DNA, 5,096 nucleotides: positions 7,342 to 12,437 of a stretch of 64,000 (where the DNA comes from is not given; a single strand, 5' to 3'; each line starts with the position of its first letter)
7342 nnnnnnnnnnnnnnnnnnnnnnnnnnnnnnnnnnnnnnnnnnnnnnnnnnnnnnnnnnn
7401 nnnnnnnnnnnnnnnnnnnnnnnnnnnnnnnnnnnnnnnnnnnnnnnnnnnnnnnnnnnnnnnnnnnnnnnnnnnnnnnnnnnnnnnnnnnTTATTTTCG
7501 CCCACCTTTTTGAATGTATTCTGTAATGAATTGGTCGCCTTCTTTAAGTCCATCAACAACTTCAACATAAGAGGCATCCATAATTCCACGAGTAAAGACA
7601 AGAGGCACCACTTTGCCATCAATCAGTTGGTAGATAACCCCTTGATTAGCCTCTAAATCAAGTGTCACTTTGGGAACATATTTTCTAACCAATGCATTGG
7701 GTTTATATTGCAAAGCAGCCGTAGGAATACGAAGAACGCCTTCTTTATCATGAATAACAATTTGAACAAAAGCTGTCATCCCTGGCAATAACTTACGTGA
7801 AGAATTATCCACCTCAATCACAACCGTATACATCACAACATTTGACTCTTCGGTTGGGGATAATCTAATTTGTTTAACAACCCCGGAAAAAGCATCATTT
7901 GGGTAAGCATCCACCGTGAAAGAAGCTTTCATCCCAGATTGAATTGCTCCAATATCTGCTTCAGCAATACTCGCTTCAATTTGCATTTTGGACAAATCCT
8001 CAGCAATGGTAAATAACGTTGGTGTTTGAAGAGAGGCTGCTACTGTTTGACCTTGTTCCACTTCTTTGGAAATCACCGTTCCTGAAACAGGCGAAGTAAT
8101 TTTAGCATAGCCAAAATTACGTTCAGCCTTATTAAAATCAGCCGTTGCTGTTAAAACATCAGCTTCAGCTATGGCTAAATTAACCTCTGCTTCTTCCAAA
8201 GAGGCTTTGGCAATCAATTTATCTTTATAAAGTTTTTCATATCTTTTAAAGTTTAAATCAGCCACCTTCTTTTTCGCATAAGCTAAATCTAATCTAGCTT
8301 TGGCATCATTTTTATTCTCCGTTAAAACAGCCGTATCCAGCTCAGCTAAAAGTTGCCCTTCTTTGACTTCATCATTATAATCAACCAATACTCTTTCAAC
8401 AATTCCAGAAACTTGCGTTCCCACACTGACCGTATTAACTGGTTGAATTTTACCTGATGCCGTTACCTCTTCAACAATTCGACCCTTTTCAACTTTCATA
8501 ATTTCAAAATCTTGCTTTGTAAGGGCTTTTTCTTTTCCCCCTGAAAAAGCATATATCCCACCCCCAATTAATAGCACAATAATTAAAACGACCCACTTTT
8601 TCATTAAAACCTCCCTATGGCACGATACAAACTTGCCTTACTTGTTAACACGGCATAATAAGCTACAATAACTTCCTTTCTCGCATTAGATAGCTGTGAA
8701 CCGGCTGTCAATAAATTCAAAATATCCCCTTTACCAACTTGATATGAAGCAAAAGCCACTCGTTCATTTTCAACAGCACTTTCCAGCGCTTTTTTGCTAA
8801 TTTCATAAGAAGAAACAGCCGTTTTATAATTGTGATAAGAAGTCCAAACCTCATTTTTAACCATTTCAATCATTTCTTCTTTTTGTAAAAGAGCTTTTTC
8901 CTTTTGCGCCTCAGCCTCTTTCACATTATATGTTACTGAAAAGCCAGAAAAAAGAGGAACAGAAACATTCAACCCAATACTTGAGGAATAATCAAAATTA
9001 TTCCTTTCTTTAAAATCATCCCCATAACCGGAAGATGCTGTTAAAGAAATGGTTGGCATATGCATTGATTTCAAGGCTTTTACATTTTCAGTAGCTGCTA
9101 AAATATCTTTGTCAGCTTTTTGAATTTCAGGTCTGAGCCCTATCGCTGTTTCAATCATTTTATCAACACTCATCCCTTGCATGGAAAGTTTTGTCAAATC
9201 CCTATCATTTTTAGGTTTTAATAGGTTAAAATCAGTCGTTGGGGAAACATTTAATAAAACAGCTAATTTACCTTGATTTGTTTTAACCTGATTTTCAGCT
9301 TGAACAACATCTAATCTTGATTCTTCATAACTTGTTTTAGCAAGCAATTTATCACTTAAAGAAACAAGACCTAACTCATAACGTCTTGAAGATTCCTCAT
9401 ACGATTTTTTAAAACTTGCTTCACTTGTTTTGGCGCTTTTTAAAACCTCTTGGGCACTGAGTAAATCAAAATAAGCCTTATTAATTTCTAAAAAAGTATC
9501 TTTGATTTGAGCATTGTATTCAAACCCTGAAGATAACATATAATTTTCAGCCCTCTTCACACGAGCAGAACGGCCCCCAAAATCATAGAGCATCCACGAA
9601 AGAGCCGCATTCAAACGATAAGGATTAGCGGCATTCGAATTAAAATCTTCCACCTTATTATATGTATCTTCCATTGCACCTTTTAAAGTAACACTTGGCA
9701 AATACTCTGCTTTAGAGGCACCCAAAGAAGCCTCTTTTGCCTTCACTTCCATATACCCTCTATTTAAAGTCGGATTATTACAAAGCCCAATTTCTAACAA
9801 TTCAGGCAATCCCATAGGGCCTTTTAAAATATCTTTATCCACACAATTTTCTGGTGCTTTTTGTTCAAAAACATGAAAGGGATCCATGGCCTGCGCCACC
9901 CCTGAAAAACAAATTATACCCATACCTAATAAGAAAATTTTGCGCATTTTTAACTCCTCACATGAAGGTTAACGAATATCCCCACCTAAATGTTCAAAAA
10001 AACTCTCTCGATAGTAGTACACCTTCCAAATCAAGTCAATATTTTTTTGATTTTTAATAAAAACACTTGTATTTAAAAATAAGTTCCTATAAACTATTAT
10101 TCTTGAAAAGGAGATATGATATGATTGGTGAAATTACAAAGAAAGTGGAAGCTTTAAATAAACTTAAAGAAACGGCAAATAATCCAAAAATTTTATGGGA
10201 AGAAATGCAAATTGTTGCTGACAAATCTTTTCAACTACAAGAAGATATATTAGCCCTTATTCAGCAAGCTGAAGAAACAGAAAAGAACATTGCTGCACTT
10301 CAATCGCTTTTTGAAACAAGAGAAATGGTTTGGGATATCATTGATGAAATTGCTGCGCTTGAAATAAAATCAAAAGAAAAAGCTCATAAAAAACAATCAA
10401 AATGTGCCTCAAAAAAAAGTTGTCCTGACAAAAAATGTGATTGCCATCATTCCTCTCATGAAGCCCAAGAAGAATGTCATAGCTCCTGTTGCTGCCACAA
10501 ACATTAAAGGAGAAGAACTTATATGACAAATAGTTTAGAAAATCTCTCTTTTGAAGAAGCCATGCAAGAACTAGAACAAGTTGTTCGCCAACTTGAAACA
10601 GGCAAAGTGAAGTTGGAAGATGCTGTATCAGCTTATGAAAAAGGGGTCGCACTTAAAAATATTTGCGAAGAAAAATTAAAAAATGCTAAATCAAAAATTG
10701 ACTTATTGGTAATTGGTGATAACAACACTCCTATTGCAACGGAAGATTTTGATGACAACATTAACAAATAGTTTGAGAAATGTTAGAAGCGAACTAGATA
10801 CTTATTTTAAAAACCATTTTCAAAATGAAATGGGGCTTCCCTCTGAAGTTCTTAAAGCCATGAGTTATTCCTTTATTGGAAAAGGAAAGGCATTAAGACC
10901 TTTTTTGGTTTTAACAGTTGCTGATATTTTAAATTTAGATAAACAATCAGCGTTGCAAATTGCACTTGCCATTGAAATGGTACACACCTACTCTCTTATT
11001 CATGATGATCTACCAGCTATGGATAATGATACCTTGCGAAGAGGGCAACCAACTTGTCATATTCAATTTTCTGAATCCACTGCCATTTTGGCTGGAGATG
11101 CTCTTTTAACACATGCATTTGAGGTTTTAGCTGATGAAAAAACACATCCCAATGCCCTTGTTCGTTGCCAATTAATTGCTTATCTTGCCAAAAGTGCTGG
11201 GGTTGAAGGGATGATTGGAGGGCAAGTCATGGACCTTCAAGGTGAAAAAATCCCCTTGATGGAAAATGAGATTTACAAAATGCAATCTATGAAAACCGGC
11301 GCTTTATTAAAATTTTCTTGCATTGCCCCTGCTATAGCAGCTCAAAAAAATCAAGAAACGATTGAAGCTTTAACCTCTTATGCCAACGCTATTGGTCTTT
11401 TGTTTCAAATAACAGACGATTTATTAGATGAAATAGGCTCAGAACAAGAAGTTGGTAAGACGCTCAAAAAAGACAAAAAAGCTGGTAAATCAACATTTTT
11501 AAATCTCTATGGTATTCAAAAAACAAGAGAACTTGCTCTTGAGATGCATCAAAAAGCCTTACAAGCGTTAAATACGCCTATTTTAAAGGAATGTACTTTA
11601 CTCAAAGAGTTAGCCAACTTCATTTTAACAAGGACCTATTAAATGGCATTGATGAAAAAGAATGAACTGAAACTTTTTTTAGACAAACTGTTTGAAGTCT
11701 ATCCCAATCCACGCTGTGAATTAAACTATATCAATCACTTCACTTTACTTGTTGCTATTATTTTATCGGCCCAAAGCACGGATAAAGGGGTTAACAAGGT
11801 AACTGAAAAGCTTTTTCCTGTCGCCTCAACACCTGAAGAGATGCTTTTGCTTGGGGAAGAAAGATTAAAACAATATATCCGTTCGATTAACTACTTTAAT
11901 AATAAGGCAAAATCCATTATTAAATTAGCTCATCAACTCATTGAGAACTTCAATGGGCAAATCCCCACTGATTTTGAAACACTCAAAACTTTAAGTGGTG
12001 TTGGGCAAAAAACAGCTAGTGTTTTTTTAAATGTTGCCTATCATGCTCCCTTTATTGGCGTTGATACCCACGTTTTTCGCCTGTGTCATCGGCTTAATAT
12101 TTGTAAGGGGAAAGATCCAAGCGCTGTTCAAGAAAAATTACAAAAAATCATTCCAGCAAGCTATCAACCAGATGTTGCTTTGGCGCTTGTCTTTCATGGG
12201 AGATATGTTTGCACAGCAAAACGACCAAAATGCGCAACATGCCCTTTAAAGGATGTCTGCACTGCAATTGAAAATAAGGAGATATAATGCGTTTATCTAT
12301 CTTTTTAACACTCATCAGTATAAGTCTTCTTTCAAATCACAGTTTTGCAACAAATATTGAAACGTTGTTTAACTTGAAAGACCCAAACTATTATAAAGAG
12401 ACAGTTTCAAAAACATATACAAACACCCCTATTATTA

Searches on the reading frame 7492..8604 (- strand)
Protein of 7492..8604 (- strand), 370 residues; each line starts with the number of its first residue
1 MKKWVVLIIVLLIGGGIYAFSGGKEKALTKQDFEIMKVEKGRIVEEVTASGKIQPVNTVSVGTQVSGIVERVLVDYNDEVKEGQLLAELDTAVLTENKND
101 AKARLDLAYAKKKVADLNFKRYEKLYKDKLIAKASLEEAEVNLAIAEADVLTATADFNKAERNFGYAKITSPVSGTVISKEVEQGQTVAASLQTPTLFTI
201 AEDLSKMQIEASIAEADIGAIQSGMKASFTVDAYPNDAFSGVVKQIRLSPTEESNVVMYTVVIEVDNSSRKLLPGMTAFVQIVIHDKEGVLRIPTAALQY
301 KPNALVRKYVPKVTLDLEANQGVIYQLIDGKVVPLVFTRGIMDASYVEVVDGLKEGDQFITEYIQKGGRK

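Call 31: search_protein_families(library=pfam, max_evalue=1e-8, proteins=[window:7492-8604:-])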
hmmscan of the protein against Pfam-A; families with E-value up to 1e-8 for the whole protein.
window:7492-8604:- (370 aa): 2 families
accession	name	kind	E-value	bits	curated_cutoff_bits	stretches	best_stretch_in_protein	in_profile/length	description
PF16576.10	HlyD_D23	-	4.3e-25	88.7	30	1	45-278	4-214/214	Barrel-sandwich domain of CusB or HlyD membrane-fusion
PF13437.12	HlyD_3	-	5.1e-14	53.3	22.2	1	168-275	1-106/106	HlyD family secretion protein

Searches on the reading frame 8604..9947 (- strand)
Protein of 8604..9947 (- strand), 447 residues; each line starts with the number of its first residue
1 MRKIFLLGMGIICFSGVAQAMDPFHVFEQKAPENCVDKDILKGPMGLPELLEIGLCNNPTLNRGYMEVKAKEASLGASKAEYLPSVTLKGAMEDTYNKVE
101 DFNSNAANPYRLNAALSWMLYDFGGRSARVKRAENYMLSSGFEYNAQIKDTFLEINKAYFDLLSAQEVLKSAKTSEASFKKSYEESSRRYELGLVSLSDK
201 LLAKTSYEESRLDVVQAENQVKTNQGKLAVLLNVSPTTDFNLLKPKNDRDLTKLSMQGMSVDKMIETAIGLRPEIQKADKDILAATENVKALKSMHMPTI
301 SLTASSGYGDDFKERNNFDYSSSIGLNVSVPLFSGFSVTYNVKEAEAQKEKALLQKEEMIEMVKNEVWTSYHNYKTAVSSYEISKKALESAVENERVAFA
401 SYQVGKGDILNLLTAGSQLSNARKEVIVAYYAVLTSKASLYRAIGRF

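Call 31: search_protein_families(library=pfam, max_evalue=1e-8, proteins=[window:8604-9947:-])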
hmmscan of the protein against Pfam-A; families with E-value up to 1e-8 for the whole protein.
window:8604-9947:- (447 aa): 1 family
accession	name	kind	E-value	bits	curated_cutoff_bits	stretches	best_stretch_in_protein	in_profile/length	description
PF02321.23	OEP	-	6.1e-64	215.7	22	2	264-445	4-187/187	Outer membrane efflux protein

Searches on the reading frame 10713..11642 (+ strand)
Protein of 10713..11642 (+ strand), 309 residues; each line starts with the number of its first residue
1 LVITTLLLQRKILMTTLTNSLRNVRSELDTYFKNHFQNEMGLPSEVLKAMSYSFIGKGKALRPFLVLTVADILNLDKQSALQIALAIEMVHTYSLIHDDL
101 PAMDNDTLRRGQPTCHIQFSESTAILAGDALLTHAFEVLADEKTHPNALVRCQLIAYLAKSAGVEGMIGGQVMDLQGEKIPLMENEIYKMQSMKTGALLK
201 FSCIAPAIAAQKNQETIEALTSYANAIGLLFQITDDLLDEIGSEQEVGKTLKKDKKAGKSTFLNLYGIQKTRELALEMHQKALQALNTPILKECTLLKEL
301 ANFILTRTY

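Call 31: search_protein_families(library=pfam, max_evalue=1e-8, proteins=[window:10713-11642:+])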
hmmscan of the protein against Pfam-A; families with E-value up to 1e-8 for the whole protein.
window:10713-11642:+ (309 aa): 1 family
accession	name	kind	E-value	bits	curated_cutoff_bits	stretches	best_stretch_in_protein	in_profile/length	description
PF00348.22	polyprenyl_synt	-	5.8e-54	183.4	27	1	46-273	4-225/251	Polyprenyl synthetase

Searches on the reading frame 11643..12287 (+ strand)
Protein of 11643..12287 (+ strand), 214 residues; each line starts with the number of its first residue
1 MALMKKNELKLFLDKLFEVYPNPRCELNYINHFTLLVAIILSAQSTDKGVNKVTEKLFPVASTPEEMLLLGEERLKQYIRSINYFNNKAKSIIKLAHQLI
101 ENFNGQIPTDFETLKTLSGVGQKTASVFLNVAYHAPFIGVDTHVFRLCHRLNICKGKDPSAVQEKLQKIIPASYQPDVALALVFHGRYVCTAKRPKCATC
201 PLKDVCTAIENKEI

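Call 31: search_protein_families(library=pfam, max_evalue=1e-8, proteins=[window:11643-12287:+])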
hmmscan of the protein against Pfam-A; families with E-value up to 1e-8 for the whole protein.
window:11643-12287:+ (214 aa): 1 family
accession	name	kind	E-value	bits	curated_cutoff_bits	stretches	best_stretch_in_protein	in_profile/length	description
PF00730.31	HhH-GPD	-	6.3e-25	88.1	26.2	1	37-171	1-107/108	HhH-GPD superfamily base excision DNA repair protein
